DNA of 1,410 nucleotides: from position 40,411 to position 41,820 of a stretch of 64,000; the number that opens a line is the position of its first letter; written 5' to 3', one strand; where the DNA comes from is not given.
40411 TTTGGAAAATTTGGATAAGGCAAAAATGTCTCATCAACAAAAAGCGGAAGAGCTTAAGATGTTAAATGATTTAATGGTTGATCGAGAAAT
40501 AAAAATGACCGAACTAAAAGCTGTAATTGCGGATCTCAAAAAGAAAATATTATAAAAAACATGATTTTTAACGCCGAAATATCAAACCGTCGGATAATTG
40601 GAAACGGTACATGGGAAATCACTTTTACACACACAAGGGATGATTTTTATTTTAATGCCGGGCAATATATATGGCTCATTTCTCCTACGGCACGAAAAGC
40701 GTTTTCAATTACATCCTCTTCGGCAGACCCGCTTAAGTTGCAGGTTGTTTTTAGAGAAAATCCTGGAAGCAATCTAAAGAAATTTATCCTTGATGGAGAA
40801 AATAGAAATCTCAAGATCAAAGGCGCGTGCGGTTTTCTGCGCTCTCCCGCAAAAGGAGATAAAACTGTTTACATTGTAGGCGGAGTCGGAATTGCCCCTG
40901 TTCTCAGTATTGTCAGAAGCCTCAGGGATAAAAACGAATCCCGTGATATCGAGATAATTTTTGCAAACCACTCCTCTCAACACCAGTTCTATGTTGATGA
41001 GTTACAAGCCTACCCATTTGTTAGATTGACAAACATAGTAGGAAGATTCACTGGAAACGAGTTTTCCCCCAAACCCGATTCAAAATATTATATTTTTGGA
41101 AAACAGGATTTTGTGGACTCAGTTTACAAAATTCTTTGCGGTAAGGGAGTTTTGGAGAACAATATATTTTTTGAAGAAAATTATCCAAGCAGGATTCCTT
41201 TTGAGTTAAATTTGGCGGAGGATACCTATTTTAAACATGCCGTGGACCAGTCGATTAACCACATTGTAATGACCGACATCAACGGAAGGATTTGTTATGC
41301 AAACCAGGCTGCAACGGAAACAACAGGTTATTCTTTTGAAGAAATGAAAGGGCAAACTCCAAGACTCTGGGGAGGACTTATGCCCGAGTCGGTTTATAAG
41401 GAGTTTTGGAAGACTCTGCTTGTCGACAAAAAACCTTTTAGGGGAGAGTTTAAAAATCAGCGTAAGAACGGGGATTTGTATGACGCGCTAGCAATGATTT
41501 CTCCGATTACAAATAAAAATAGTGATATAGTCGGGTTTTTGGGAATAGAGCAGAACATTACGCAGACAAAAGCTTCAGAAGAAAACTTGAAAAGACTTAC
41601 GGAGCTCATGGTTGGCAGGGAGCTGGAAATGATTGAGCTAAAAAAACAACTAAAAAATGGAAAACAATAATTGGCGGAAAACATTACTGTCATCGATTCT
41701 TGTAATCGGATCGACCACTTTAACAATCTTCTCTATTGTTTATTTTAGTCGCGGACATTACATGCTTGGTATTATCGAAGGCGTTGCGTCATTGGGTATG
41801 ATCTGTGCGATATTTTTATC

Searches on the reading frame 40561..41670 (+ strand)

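Call 77: search_protein_families(library=pfam, proteins=[window:40561-41670:+], max_evalue=0.001)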
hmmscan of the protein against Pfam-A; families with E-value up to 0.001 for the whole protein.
window:40561-41670:+ (369 aa): 6 families
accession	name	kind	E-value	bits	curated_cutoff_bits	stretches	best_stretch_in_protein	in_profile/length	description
PF13426.13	PAS_9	-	5.6e-14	52.7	27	1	234-335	3-103/103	PAS domain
PF00989.32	PAS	-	1.8e-11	44.5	22.6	1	224-329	3-109/113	PAS fold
PF08447.18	PAS_3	-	2.6e-08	34.5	25.6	1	246-329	3-88/89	PAS fold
PF00175.26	NAD_binding_1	-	2.5e-06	28.5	22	1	105-151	2-49/109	Oxidoreductase NAD-binding domain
PF08448.16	PAS_4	-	1.2e-05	25.9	23.1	1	229-337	2-109/110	PAS fold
PF13188.13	PAS_8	-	2.2e-05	24.6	21.8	1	224-278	3-55/65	PAS domain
